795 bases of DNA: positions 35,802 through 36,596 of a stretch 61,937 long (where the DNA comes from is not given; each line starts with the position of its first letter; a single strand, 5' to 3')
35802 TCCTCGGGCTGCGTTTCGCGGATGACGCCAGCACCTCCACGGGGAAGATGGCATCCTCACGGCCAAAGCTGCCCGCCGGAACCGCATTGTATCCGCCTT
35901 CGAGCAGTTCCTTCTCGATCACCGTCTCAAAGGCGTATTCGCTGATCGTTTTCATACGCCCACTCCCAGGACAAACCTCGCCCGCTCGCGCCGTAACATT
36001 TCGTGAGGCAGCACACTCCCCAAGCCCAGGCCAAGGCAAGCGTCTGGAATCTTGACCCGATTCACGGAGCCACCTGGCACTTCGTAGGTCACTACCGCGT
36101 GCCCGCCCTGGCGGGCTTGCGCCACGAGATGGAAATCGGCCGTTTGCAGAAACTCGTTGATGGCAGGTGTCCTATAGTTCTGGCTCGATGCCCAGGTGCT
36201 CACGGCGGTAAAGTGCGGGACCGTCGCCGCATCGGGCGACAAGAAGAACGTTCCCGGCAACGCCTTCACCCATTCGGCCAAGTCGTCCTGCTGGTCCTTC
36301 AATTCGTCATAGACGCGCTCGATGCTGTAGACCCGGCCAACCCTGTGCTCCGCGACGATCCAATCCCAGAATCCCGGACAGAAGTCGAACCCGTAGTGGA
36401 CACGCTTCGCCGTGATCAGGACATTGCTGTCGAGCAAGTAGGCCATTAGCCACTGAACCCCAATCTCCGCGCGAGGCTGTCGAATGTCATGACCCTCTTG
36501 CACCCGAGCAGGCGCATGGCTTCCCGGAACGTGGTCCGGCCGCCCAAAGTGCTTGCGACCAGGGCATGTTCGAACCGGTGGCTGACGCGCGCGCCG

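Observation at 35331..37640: DUF4411 (PIN-like) / ImmA-IrrE metallopeptidase two-gene module embedded in gene debris - a small defence/addiction islet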

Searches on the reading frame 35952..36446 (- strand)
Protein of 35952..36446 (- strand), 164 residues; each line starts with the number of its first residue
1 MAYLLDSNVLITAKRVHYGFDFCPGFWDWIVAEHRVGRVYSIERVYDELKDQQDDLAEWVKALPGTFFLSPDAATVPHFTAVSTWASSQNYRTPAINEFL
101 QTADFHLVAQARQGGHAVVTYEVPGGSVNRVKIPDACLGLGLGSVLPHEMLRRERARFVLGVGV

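Call 3: search_protein_families(library=pfam, proteins=[window:35952-36446:-], max_evalue=1)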
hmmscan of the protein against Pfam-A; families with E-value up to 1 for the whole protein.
window:35952-36446:- (164 aa): 3 families
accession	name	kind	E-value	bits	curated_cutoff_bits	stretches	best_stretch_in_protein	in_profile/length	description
PF14367.12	DUF4411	-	8e-46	156.2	23.5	1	3-158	1-159/159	Domain of unknown function (DUF4411)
PF25354.1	Ig_NUP210_16th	-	0.14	12.1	27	1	108-125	48-65/72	NUP210-like, Ig-like domain 16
PF18860.6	AbiJ_NTD3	-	0.16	11.8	32.5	1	88-125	102-140/167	AbiJ N-terminal domain 3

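Call 4: search_protein_families(library=padloc, proteins=[window:35952-36446:-], max_evalue=1)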
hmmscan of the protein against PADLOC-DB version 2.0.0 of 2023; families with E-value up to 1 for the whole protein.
window:35952-36446:- (164 aa): 0 families

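Call 7: search_protein_families(library=ncbifam, proteins=[window:35952-36446:-], max_evalue=1)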
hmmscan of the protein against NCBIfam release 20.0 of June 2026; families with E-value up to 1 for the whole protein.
window:35952-36446:- (164 aa): 1 family
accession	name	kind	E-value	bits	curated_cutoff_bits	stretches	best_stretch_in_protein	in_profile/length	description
NF052272.1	Staph_FadB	exception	0.21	9.7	999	1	28-89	373-432/752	3-hydroxyacyl-CoA dehydrogenase/crotonase FadB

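Call 10: find_encoding_contigs(protein=window:35952-36446:-, flank=10000, max_places=6)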
Protein window:35952-36446:- (164 aa): 9 contigs read that carry it; 5 places shown.
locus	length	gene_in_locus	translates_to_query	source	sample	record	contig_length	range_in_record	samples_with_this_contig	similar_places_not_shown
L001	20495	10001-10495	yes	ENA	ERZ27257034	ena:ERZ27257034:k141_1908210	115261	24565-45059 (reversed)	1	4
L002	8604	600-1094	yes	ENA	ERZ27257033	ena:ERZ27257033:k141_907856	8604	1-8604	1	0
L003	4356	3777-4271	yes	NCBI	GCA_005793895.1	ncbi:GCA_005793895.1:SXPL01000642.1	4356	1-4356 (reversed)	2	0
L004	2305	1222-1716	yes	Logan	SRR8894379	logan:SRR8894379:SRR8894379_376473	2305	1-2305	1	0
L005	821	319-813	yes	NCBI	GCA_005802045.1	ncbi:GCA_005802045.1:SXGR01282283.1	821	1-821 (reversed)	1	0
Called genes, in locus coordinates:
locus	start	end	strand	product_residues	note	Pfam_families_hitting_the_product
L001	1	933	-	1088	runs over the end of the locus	PF13620:CarboxypepD_reg, PF07715:Plug (weak), PF25183:OMP_b-brl_4, PF00593:TonB_dep_Rec_b-barrel (weak)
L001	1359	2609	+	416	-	PF13482:RNase_H_2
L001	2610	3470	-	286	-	-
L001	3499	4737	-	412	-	-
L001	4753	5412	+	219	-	PF01168:Ala_racemase_N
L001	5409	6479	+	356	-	PF13692:Glyco_trans_1_4 (faint)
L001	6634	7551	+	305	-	-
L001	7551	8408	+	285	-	PF01050:MannoseP_isomer (weak), PF07883:Cupin_2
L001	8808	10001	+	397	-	PF06114:Peptidase_M78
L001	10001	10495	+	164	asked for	PF14367:DUF4411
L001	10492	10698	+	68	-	-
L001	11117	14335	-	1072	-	PF13620:CarboxypepD_reg, PF13715:CarbopepD_reg_2 (weak), PF25183:OMP_b-brl_4, PF00593:TonB_dep_Rec_b-barrel (weak)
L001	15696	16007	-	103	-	-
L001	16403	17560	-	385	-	PF03577:Peptidase_C69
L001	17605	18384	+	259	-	PF02678:Pirin, PF05726:Pirin_C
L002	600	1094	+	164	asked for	PF14367:DUF4411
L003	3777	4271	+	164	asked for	PF14367:DUF4411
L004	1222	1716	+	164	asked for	PF14367:DUF4411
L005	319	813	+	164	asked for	PF14367:DUF4411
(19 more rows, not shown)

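Call 11: find_homologous_proteins(query=window:35952-36446:-)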
Query window:35952-36446:- (164 aa): 2002 proteins with E <= 0.001 among 2081 candidates; the best 120 are listed.
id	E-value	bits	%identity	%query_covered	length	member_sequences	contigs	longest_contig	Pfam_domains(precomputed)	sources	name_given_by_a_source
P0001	1.8e-101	355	94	99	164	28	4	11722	PF14367.13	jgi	jgi:hypothetical protein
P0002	1.5e-96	339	89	99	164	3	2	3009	PF14367.13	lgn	-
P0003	1.0e-95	336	90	100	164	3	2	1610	PF14367.13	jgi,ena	jgi:hypothetical protein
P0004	7.8e-93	327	88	98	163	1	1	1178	PF14367.13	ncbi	-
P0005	4.7e-91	321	85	98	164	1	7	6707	PF14367.13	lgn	-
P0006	1.0e-90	320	86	99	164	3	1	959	PF14367.13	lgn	-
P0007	6.0e-87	308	79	99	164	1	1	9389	PF14367.13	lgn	-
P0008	7.8e-87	307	81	98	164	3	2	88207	PF14367.13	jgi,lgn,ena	-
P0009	8.2e-87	307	81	98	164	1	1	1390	PF14367.13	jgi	jgi:hypothetical protein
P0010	6.4e-86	304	81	98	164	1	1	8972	PF14367.13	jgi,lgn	jgi:hypothetical protein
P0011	5.5e-83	295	76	98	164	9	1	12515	PF14367.13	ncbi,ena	-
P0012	7.2e-83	294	77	99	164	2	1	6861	PF14367.13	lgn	-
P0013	1.9e-82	293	76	98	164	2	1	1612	PF14367.13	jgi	-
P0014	1.8e-77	277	72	99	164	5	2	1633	PF14367.13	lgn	-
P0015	7.2e-77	275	73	98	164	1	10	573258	PF14367.13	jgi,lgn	jgi:hypothetical protein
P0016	3.1e-76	273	70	98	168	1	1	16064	PF14367.13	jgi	-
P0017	1.1e-75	271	73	98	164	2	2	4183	PF14367.13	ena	-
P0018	1.9e-75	270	71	98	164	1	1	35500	PF14367.13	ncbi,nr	ncbi:MAG: DUF4411 family protein [Acidobacteria bacterium]|nr:DUF4411 family protein [Acidobacteriot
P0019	3.7e-74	266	71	98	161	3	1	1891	PF14367.13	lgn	-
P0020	1.1e-73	264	70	98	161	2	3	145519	PF14367.13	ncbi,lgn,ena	-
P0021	1.4e-73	264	71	98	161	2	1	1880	PF14367.13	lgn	-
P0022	1.8e-71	257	69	97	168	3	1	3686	PF14367.13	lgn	-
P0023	5.1e-70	253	68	98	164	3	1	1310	PF14367.13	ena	-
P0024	2.0e-66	241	64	97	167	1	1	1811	PF14367.13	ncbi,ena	-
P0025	2.7e-64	234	62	98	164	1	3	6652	PF14367.13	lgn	-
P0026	3.0e-64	234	62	98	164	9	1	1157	PF14367.13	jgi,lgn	jgi:hypothetical protein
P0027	3.7e-63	230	61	98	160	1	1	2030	PF14367.13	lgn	-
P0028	3.1e-62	227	64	99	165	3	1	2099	PF14367.13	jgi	-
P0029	4.3e-62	227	61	98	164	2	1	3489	PF14367.13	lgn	-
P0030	7.2e-62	226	62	98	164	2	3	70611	PF14367.13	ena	-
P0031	7.3e-62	226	61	98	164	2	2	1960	PF14367.13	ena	-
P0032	1.0e-61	226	60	98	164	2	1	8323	PF14367.13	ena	-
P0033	1.5e-61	225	60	98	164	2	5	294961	PF14367.13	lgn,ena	-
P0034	6.7e-61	223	61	98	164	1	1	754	PF14367.13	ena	-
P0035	7.5e-61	223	60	98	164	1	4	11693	PF14367.13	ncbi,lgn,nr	ncbi:MAG: DUF4411 family protein [Candidatus Sumerlaeia bacterium]|nr:DUF4411 family protein [Candid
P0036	7.8e-61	223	59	99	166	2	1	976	PF14367.13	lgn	-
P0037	1.3e-60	222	61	98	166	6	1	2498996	PF14367.13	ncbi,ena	-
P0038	2.1e-60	221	60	98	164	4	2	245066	PF14367.13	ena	-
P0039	4.7e-60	220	60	98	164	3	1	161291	PF14367.13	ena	-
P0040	5.8e-60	220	59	99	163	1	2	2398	PF14367.13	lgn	-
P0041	6.5e-60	220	60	98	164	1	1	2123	PF14367.13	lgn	-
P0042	7.3e-60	220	59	99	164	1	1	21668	PF14367.13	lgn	-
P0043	7.5e-60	220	60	98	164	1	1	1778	PF14367.13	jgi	-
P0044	1.2e-59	219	60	98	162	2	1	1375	PF14367.13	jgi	jgi:hypothetical protein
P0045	1.6e-59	218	58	98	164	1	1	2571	PF14367.13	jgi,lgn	-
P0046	1.8e-59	218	59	98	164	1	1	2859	PF14367.13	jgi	jgi:hypothetical protein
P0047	2.3e-59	218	60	98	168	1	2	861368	PF14367.13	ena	-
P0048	2.6e-59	218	59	98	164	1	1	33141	PF14367.13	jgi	jgi:hypothetical protein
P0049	2.9e-59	218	59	99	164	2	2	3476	PF14367.13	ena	-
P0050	3.7e-59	217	58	98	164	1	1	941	PF14367.13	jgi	jgi:hypothetical protein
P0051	4.4e-59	217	58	98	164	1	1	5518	PF14367.13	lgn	-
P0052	4.6e-59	217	55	100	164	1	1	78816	PF14367.13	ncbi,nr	ncbi:DUF4411 family protein [Candidatus Sumerlaeota bacterium]|nr:DUF4411 family protein [Candidatus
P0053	5.0e-59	217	58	98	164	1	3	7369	PF14367.13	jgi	jgi:hypothetical protein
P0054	5.1e-59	217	61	98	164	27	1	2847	PF14367.13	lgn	-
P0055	5.7e-59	217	59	99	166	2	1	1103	PF14367.13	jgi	-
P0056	5.8e-59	217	55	98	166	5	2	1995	PF14367.13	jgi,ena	jgi:hypothetical protein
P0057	6.0e-59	217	57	98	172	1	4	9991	PF14367.13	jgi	jgi:hypothetical protein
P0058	6.9e-59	216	58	98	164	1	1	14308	PF14367.13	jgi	jgi:hypothetical protein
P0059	6.9e-59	216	61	98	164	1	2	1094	PF14367.13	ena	-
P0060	7.6e-59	216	60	100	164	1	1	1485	PF14367.13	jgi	-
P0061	8.0e-59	216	60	98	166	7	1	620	PF14367.13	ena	-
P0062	8.1e-59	216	57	98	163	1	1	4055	PF14367.13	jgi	jgi:hypothetical protein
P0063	8.2e-59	216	58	98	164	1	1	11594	PF14367.13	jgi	jgi:hypothetical protein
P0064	8.4e-59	216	58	98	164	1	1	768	PF14367.13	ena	-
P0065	8.5e-59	216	58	98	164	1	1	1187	PF14367.13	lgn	-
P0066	8.7e-59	216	59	100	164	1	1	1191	PF14367.13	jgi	jgi:hypothetical protein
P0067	8.8e-59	216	58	98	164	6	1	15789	PF14367.13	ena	-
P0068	9.1e-59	216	58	98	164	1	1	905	PF14367.13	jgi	jgi:hypothetical protein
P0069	9.7e-59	216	58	99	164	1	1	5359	PF14367.13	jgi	jgi:hypothetical protein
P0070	9.9e-59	216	56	99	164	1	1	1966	PF14367.13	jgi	jgi:hypothetical protein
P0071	1.0e-58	216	59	99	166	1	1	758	PF14367.13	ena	-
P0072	1.1e-58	216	57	98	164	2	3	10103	PF14367.13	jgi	jgi:hypothetical protein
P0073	1.1e-58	216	60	98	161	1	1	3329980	PF14367.13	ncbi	-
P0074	1.2e-58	216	58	98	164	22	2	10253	PF14367.13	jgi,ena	-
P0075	1.3e-58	215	58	98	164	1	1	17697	PF14367.13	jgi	jgi:Domain of unknown function (DUF4411)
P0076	1.3e-58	215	58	98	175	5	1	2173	PF14367.13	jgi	jgi:hypothetical protein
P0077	1.3e-58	215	57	99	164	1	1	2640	PF14367.13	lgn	-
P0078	1.5e-58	215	61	98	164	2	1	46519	PF14367.13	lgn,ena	-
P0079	1.6e-58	215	58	98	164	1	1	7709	PF14367.13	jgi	jgi:hypothetical protein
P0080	1.8e-58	215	58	98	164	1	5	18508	PF14367.13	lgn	-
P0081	1.8e-58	215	61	98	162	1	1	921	PF14367.13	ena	-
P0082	1.9e-58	215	58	99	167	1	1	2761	PF14367.13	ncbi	-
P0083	2.0e-58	215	59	98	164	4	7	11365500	PF14367.13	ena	-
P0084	2.3e-58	215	58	98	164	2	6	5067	PF14367.13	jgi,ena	jgi:hypothetical protein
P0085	2.3e-58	215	60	98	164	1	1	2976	PF14367.13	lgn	-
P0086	2.3e-58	215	60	98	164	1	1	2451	PF14367.13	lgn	-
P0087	2.3e-58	215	60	99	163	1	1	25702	PF14367.13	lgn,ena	-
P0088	2.5e-58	215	57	98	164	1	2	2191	PF14367.13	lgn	-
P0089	2.6e-58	215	58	98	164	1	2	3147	PF14367.13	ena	-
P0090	2.8e-58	214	60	98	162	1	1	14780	PF14367.13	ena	-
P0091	2.8e-58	214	60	98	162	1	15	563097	PF14367.13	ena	-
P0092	2.9e-58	214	57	98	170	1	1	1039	PF14367.13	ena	-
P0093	3.1e-58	214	58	98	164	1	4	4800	PF14367.13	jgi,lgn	jgi:hypothetical protein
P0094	3.3e-58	214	57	98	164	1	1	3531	PF14367.13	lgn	-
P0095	3.5e-58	214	58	98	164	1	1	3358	PF14367.13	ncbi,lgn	-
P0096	3.6e-58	214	57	100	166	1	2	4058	PF14367.13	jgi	jgi:hypothetical protein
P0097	3.7e-58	214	58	100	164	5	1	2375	PF14367.13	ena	-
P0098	3.9e-58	214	61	98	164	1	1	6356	PF14367.13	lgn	-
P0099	4.1e-58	214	58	98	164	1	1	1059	PF14367.13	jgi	jgi:Domain of unknown function (DUF4411)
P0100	4.4e-58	214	61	98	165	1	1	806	PF14367.13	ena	-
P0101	4.4e-58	214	58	98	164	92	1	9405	PF14367.13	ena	-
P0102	4.4e-58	214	59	98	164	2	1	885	PF14367.13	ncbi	-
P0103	4.6e-58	214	58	98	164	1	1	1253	PF14367.13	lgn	-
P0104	4.9e-58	214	56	99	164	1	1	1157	PF14367.13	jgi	-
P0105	5.0e-58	214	57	98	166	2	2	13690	PF14367.13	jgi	-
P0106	5.9e-58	213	57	99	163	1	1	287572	PF14367.13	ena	-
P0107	5.9e-58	213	56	99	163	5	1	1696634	PF14367.13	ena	-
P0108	6.2e-58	213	57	98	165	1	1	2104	PF14367.13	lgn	-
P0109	6.3e-58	213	57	99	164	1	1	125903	PF14367.13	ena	-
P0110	6.7e-58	213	60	97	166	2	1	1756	PF14367.13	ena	-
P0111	7.1e-58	213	58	98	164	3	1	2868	PF14367.13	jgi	jgi:hypothetical protein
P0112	7.1e-58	213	57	98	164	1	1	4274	PF14367.13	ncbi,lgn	ncbi:MAG: DUF4411 family protein [bacterium]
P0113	7.5e-58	213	59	98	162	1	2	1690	PF14367.13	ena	-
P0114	7.5e-58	213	58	98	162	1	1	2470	PF14367.13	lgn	-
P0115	8.0e-58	213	58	98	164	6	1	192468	PF14367.13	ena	-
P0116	8.1e-58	213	70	80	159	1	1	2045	PF14367.13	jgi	jgi:hypothetical protein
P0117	8.1e-58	213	59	99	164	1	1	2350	PF14367.13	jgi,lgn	jgi:hypothetical protein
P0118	8.2e-58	213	58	98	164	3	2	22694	PF14367.13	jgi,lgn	jgi:hypothetical protein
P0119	9.0e-58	213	58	98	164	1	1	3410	PF14367.13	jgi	-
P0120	1.0e-57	213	58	99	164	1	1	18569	PF14367.13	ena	-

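Call 12: find_encoding_contigs(protein=P0001, flank=8000, max_places=3)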
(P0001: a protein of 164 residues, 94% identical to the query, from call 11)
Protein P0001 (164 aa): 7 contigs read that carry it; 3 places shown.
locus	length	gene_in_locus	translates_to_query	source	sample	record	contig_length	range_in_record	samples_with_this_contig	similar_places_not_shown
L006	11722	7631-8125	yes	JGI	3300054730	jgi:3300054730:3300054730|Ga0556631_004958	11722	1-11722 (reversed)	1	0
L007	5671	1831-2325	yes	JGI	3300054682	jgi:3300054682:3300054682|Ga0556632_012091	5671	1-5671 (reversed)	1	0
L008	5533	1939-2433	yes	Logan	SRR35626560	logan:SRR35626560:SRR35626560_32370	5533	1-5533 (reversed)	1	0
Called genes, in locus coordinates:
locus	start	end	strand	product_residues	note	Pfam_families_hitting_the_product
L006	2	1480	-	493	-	?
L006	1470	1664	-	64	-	PF12728:HTH_17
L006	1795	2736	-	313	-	-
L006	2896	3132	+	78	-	PF12844:HTH_19 (weak), PF13560:HTH_31, PF01381:HTH_3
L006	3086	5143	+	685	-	PF12161:HsdM_N, PF02384:N6_Mtase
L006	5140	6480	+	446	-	PF01420:Methylase_S (faint)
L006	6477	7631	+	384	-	PF06114:Peptidase_M78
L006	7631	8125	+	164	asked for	PF14367:DUF4411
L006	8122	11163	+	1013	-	PF04313:HSDR_N, PF00270:DEAD (faint), PF04851:ResIII, PF18766:SWI2_SNF2, PF22679:T1R_D3-like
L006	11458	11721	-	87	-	?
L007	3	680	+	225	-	?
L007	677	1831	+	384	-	PF06114:Peptidase_M78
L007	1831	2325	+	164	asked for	PF14367:DUF4411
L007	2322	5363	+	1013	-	PF04313:HSDR_N, PF00270:DEAD (faint), PF04851:ResIII, PF18766:SWI2_SNF2, PF22679:T1R_D3-like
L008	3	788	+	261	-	?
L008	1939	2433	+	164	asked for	PF14367:DUF4411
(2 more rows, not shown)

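Call 13: find_encoding_contigs(protein=P0008, flank=8000, max_places=3)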
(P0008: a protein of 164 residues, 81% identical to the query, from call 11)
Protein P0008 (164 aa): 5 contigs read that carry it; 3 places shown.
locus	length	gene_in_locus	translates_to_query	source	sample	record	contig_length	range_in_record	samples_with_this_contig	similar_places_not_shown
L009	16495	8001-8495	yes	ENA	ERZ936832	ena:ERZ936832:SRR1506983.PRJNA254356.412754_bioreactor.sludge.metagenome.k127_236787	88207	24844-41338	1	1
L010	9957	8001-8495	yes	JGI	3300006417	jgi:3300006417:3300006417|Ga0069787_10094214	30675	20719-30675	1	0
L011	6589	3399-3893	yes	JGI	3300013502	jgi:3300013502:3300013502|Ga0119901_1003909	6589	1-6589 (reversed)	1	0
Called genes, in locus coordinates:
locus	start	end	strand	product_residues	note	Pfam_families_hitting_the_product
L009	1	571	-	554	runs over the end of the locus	PF04851:ResIII, PF00176:SNF2-rel_dom, PF00271:Helicase_C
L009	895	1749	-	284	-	-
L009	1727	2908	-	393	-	-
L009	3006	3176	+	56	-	-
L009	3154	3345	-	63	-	-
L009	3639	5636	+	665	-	PF12161:HsdM_N, PF02384:N6_Mtase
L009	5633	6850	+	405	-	PF01420:Methylase_S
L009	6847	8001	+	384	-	PF06114:Peptidase_M78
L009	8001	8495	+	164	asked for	PF14367:DUF4411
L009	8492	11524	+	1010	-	PF04313:HSDR_N, PF00270:DEAD (faint), PF04851:ResIII, PF18766:SWI2_SNF2, PF22679:T1R_D3-like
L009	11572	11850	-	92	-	-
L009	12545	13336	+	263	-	-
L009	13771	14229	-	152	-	-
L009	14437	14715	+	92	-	PF13276:HTH_21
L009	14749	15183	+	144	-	PF00665:rve, PF13683:rve_3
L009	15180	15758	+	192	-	-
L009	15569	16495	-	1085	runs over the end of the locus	PF13620:CarboxypepD_reg, PF25183:OMP_b-brl_4, PF00593:TonB_dep_Rec_b-barrel (weak)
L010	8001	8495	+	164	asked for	PF14367:DUF4411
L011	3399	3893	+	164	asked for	PF14367:DUF4411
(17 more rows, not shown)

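Call 14: find_encoding_contigs(protein=P0015, flank=8000, max_places=3)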
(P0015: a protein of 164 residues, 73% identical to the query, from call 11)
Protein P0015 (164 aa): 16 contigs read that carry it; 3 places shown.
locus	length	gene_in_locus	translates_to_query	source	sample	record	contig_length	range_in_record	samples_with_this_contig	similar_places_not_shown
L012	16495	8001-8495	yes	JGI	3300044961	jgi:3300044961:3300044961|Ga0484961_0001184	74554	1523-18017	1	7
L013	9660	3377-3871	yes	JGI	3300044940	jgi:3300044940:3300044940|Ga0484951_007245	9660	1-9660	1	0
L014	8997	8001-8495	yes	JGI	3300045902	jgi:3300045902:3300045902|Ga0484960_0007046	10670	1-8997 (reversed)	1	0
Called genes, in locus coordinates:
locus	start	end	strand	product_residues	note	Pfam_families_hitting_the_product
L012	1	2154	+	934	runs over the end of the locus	PF00270:DEAD (faint), PF04851:ResIII (faint), PF00271:Helicase_C (weak), PF22590:Cas3-like_C_2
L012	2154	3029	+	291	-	-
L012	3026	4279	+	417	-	PF09617:Cas_GSU0053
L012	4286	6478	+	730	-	PF09609:Cas_GSU0054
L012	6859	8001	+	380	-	PF06114:Peptidase_M78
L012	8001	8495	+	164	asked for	PF14367:DUF4411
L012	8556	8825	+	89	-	-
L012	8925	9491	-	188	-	PF13580:SIS_2, PF01380:SIS (weak)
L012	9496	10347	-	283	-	PF00480:ROK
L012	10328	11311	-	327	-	PF00294:PfkB, PF25270:Khk (weak)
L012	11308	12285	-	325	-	-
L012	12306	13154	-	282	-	PF00702:Hydrolase, PF12710:HAD (weak), PF13419:HAD_2 (weak)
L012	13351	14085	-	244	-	PF27139:Aq_1264_TM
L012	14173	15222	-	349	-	PF03150:CCP_MauG, PF00034:Cytochrom_C (faint)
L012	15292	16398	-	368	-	PF00266:Aminotran_5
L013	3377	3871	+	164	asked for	PF14367:DUF4411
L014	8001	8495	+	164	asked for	PF14367:DUF4411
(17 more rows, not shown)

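Call 22: search_solved_structures(query=window:35952-36446:-, max_evalue=1, show_alignments=2)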
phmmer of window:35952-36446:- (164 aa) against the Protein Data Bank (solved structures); distinct sequences matched with E-value up to 1: 3.
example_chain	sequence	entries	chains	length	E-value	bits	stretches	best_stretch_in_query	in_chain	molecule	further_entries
9vzy_D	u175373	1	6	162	3.6e-05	26.9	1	3-142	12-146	DUF4411 family protein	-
9vzz_A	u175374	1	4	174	0.00018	24.6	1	25-142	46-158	DUF4411 family protein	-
9cpl_A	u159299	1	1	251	0.037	17.1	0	52-119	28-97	2TEL/Non-receptor tyrosine-protein kinase TNK1 fusion protein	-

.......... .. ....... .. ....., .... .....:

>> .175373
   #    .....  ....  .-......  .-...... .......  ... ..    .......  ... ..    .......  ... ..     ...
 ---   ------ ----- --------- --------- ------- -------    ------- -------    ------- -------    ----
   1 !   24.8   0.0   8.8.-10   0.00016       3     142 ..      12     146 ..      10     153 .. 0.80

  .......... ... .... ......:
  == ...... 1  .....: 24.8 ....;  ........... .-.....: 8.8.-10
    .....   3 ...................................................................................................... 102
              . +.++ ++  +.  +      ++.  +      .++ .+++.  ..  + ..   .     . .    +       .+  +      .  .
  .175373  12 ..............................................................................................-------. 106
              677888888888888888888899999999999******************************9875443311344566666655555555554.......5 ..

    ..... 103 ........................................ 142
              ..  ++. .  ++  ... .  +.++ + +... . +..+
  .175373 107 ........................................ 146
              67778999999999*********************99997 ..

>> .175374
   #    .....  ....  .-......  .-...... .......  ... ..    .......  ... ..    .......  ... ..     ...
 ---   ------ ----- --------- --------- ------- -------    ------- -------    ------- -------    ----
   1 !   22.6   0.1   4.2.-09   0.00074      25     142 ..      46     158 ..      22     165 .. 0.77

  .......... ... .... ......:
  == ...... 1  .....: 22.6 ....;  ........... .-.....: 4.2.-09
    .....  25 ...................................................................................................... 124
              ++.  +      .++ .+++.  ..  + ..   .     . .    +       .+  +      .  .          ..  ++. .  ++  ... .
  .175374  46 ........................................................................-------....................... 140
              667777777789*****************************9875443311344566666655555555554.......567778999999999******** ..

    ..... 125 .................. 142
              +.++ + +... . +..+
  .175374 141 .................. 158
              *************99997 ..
